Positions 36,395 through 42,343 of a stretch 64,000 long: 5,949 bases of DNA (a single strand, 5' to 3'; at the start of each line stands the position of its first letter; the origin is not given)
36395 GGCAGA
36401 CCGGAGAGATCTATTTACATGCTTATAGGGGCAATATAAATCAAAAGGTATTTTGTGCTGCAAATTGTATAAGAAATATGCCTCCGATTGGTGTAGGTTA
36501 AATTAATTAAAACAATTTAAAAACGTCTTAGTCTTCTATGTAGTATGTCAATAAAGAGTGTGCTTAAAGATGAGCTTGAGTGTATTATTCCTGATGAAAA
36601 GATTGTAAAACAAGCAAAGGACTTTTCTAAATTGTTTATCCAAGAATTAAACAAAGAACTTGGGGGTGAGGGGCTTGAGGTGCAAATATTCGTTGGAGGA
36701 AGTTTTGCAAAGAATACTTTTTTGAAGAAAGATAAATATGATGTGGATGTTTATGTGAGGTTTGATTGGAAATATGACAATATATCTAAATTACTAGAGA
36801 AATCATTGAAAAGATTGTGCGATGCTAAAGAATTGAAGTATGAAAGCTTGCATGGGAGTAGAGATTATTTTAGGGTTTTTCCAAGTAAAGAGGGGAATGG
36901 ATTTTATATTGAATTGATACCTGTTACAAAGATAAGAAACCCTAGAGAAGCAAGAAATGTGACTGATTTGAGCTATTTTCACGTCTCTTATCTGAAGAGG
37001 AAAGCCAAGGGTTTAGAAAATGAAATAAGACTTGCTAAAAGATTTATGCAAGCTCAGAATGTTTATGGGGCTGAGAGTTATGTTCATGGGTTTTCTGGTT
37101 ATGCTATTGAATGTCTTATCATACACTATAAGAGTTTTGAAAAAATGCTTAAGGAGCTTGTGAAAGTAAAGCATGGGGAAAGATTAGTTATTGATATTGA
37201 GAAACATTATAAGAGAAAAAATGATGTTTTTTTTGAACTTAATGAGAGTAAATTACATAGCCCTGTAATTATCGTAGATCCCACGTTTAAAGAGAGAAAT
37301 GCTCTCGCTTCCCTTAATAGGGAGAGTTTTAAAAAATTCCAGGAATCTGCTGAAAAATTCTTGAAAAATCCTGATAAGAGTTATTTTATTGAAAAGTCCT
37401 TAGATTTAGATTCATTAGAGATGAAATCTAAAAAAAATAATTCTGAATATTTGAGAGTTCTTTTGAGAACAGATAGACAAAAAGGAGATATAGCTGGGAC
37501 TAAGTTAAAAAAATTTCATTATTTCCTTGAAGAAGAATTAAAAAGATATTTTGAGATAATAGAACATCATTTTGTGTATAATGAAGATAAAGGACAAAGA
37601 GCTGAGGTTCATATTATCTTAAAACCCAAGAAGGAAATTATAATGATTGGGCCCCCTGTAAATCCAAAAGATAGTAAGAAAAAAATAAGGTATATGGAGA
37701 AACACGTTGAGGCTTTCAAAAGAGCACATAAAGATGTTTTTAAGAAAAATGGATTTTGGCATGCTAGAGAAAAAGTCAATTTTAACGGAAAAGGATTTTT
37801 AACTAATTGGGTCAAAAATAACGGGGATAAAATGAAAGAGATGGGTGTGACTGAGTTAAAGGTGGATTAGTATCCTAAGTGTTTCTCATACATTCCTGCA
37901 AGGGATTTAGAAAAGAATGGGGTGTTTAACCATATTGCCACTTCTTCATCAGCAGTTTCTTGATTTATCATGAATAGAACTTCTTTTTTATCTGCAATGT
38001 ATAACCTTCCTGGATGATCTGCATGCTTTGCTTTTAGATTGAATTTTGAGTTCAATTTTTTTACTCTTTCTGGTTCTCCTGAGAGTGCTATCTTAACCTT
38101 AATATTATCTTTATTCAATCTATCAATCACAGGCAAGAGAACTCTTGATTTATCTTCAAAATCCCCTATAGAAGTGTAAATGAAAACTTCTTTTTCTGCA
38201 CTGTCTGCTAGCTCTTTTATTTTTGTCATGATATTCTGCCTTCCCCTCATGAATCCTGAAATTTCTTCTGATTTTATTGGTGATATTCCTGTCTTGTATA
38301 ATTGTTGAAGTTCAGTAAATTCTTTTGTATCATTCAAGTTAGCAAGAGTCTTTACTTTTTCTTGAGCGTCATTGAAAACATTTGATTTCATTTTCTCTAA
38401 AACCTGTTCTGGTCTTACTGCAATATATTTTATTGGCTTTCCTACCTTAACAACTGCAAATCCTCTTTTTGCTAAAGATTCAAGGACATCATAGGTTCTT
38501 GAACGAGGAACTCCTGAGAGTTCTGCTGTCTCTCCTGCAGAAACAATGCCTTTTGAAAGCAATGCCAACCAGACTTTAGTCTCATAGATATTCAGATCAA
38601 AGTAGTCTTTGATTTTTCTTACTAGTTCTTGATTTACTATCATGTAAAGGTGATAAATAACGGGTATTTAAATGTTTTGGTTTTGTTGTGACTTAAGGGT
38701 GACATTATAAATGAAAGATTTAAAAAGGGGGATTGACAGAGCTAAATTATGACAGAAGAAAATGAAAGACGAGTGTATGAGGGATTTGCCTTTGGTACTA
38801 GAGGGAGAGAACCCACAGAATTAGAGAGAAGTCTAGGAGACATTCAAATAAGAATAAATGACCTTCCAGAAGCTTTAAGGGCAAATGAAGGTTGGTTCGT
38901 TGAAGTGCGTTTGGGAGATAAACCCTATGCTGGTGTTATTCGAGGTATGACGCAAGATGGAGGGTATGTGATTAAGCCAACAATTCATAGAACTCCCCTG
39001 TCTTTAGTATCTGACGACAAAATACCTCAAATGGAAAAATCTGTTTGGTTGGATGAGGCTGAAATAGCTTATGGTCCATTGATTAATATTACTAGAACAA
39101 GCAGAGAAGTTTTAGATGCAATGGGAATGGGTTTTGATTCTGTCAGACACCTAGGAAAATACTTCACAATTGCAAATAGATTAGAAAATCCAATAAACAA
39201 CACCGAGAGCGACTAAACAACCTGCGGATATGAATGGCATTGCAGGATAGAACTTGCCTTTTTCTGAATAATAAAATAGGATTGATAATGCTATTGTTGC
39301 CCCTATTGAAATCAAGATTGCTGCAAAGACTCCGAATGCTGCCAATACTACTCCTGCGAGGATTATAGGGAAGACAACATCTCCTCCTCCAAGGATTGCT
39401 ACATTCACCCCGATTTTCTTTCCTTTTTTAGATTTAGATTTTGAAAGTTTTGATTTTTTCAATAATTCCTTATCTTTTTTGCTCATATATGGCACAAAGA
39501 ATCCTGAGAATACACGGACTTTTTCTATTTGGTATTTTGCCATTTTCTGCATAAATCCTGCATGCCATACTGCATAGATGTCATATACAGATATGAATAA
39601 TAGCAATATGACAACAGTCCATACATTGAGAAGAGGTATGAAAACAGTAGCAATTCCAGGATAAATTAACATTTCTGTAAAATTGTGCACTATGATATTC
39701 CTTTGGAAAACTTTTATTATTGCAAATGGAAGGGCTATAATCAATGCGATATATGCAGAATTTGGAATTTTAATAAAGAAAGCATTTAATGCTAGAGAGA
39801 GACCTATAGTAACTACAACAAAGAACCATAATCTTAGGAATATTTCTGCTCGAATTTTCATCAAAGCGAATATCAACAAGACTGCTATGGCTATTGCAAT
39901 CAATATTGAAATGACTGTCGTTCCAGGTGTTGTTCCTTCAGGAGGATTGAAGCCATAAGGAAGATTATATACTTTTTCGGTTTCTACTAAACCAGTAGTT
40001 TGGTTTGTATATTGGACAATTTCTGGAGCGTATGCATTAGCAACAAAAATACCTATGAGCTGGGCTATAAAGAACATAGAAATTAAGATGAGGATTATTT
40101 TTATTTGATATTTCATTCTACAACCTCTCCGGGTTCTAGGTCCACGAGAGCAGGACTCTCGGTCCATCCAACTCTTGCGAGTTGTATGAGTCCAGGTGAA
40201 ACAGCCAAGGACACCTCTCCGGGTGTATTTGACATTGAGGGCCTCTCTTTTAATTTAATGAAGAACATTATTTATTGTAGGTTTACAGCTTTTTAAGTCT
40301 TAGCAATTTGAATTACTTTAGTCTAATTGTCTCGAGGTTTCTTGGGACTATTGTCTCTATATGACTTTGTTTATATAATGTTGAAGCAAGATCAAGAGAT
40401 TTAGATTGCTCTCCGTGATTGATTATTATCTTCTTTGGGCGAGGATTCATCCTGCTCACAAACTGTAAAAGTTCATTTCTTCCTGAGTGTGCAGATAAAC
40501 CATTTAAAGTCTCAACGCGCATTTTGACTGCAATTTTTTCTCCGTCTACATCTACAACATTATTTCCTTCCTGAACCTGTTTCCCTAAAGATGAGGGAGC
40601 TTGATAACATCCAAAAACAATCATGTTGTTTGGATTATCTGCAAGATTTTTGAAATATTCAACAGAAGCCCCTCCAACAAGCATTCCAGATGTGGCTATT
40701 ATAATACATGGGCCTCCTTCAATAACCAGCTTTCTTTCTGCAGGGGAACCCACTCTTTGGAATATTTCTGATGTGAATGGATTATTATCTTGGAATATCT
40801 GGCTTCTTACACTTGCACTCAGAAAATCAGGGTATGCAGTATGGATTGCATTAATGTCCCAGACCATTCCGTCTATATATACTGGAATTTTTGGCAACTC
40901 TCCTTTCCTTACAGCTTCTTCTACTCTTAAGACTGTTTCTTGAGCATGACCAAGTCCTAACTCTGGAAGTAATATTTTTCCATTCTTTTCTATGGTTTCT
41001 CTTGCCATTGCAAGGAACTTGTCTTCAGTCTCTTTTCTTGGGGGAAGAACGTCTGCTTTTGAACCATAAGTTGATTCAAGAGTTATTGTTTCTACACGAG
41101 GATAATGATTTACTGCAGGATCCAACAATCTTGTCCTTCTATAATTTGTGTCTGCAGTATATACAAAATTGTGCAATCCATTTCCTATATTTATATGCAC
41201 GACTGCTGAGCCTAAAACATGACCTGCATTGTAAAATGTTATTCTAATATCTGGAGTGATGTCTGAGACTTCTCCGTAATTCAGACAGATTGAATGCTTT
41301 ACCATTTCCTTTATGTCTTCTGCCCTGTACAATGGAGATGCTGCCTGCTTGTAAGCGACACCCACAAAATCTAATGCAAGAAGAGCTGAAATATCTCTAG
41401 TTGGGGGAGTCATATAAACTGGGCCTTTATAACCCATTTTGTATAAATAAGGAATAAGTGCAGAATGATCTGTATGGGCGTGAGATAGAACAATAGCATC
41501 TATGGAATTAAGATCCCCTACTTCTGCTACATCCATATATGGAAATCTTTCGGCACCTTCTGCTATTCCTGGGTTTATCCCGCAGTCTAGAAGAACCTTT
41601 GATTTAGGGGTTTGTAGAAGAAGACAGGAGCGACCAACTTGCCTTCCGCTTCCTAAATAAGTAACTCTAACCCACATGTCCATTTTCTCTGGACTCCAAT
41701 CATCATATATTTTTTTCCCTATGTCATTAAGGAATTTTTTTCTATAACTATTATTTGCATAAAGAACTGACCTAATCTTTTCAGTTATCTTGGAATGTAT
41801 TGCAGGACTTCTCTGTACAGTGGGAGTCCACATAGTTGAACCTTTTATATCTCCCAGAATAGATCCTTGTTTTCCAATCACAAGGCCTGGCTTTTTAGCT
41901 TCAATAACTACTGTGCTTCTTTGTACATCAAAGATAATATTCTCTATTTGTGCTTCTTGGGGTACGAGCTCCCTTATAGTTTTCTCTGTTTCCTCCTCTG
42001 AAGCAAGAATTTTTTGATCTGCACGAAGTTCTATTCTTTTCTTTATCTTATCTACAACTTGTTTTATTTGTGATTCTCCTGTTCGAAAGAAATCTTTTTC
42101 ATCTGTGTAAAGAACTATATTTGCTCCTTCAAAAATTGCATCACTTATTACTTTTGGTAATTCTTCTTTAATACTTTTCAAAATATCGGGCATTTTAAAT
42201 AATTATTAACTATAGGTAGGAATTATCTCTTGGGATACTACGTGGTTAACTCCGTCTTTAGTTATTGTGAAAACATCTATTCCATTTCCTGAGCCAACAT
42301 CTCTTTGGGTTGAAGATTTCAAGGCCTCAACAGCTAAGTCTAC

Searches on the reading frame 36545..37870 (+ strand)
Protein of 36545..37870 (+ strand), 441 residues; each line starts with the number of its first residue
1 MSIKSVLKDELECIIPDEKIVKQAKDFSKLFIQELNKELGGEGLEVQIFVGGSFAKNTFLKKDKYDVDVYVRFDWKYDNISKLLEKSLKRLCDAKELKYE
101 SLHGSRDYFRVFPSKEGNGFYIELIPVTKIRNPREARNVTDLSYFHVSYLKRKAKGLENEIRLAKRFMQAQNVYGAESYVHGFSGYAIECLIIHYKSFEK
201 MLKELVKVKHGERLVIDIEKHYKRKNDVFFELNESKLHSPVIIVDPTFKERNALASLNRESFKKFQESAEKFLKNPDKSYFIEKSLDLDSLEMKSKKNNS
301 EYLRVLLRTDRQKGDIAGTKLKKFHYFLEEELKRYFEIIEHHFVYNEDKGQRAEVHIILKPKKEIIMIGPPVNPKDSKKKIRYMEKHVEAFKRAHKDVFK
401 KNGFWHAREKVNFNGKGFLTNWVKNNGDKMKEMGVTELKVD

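Call 11: search_protein_families(library=pfam, proteins=[window:36545-37870:+], max_evalue=0.01)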
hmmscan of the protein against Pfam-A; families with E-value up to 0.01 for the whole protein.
window:36545-37870:+ (441 aa): 2 families
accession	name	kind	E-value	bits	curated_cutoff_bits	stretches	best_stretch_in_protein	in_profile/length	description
PF09249.16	tRNA_NucTransf2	-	6.1e-32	110.7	27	1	159-281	1-112/113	tRNA nucleotidyltransferase, second domain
PF01909.29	NTP_transf_2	-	0.00035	21.4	21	1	34-93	3-70/93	Nucleotidyltransferase domain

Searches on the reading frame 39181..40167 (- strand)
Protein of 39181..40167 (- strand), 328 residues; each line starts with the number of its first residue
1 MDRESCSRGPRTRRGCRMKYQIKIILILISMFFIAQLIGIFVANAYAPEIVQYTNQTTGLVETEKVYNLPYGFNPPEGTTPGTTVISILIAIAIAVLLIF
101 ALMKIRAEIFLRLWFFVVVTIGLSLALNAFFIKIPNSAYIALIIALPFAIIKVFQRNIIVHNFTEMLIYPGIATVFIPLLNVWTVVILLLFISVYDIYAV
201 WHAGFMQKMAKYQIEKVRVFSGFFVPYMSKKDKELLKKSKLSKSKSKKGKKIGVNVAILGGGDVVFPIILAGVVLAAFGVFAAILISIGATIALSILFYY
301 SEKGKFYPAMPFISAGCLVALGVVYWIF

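Call 11: search_protein_families(library=pfam, proteins=[window:39181-40167:-], max_evalue=0.01)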
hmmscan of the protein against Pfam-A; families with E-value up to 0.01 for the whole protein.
window:39181-40167:- (328 aa): 1 family
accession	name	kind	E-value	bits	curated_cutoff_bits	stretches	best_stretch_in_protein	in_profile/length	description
PF06550.16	SPP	-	1.8e-08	34.7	23.9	1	81-320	29-273/283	Signal-peptide peptidase, presenilin aspartyl protease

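Call 65: search_protein_families(library=ncbifam, proteins=[window:39181-40167:-], max_evalue=0.01)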
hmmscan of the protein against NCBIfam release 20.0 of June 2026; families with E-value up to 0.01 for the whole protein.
window:39181-40167:- (328 aa): 1 family
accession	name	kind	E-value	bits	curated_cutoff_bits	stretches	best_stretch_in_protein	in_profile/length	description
NF041679.1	IMP_arch_presen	equivalog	9.6e-12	45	125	1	83-319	35-274/281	presenilin family intramembrane aspartyl protease PSH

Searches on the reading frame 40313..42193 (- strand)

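Call 11: search_protein_families(library=pfam, proteins=[window:40313-42193:-], max_evalue=0.01)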
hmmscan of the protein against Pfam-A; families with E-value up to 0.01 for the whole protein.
window:40313-42193:- (626 aa): 7 families
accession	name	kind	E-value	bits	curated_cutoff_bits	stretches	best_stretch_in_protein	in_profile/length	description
PF10996.14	Beta-Casp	-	1.3e-24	87.5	27.7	1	417-539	1-119/120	Beta-Casp domain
PF07521.17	RMMBL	-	5.9e-18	65.1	21.6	1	554-617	2-63/63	Zn-dependent metallo-hydrolase RNA specificity domain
PF16661.11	Lactamase_B_6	-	4.2e-15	56.1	27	1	192-360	1-173/193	Metallo-beta-lactamase superfamily domain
PF17214.9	KH_TffA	-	5.5e-14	52.3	22.6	1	3-63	6-68/68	Transcription termination factor FttA, KH domain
PF00753.33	Lactamase_B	-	8e-10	39.4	22.7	1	186-250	4-63/196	Metallo-beta-lactamase superfamily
PF12706.13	Lactamase_B_2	-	2.4e-08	34.3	27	1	200-353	3-147/200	Beta-lactamase superfamily domain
PF07650.23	KH_2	-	0.0009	19.5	22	1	73-117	6-51/78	KH domain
